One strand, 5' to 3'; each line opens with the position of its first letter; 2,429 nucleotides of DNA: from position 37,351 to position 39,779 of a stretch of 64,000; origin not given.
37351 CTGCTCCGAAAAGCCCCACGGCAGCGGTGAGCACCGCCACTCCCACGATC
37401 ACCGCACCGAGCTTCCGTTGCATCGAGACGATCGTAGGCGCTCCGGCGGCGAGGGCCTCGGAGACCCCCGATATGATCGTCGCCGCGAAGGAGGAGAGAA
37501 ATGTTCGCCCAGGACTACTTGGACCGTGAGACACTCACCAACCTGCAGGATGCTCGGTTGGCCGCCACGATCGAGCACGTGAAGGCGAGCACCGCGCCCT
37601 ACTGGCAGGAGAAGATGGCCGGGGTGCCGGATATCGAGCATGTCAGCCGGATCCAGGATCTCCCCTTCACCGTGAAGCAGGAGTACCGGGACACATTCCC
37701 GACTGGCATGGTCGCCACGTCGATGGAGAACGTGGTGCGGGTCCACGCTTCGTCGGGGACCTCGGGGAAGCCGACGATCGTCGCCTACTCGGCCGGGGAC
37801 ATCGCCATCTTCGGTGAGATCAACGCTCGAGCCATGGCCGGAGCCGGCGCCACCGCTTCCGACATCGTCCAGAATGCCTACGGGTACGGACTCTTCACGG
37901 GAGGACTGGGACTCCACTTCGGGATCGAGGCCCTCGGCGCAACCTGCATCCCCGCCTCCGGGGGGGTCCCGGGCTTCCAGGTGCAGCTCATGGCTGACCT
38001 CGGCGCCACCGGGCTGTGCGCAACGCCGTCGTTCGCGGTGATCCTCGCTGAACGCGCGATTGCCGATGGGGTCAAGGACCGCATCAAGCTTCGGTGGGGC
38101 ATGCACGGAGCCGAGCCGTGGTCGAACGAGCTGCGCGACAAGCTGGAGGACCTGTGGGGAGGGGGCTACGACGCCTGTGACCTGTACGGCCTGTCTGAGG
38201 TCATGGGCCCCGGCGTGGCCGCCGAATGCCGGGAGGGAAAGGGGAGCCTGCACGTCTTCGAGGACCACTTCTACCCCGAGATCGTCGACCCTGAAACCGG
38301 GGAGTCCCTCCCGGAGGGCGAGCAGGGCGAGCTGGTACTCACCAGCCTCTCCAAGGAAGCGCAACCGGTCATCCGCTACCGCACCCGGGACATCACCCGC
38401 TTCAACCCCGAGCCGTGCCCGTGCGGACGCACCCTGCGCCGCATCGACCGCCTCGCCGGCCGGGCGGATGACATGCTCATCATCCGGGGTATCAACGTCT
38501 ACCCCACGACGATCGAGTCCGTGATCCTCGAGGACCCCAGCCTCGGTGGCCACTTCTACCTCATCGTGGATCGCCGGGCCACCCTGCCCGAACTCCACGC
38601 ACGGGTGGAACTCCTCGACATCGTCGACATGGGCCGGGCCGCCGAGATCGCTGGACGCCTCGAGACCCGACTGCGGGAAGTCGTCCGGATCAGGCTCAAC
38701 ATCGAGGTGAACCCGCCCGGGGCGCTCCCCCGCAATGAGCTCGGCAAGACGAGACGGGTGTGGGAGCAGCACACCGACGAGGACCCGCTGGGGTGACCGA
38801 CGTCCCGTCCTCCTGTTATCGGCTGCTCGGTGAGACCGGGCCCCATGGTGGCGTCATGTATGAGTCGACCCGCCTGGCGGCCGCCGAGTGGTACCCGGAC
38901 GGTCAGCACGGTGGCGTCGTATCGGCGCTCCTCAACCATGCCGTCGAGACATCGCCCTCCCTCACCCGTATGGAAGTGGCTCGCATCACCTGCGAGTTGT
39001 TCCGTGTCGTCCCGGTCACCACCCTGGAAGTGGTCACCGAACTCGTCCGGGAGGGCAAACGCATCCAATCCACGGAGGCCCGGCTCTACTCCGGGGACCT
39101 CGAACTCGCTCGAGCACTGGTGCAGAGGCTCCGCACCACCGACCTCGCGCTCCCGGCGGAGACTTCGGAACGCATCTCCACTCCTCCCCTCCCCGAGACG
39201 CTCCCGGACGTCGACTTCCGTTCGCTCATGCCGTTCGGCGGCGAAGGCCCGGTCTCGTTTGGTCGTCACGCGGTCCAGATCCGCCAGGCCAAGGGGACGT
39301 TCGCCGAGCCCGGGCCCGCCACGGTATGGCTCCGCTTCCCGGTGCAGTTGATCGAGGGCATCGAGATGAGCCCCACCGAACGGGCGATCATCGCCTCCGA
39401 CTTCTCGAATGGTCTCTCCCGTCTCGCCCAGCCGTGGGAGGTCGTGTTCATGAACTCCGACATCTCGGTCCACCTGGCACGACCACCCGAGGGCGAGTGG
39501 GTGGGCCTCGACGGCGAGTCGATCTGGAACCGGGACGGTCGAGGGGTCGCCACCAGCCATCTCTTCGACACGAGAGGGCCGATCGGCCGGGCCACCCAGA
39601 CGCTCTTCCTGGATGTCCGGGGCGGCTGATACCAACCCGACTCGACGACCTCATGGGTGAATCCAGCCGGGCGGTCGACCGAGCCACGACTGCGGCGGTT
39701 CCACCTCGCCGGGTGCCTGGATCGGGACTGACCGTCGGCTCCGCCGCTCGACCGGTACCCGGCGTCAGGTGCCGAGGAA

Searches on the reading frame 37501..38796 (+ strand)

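Call 45: search_protein_families(library=pfam, proteins=[window:37501-38796:+], max_evalue=0.000001)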
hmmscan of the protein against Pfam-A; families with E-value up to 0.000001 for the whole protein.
window:37501-38796:+ (431 aa): 2 families
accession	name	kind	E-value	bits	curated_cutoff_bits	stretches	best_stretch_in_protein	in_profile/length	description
PF00501.34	AMP-binding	-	8.7e-16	58.1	29.9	1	36-280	113-374/384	AMP-binding enzyme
PF14535.12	AMP-binding_C_2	-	1.4e-15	57.7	25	1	330-422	1-94/96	AMP-binding enzyme C-terminal domain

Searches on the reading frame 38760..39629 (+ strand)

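Call 45: search_protein_families(library=pfam, proteins=[window:38760-39629:+], max_evalue=0.000001)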
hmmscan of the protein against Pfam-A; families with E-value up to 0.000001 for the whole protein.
window:38760-39629:+ (289 aa): 2 families
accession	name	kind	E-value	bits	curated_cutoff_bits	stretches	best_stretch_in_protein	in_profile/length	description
PF20789.3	4HBT_3C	-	4.1e-18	66.4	24.1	1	157-283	13-139/140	Acyl-CoA thioesterase C-terminal domain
PF13622.12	4HBT_3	-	8.1e-13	48.9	24.3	1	43-121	4-80/83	Acyl-CoA thioesterase N-terminal domain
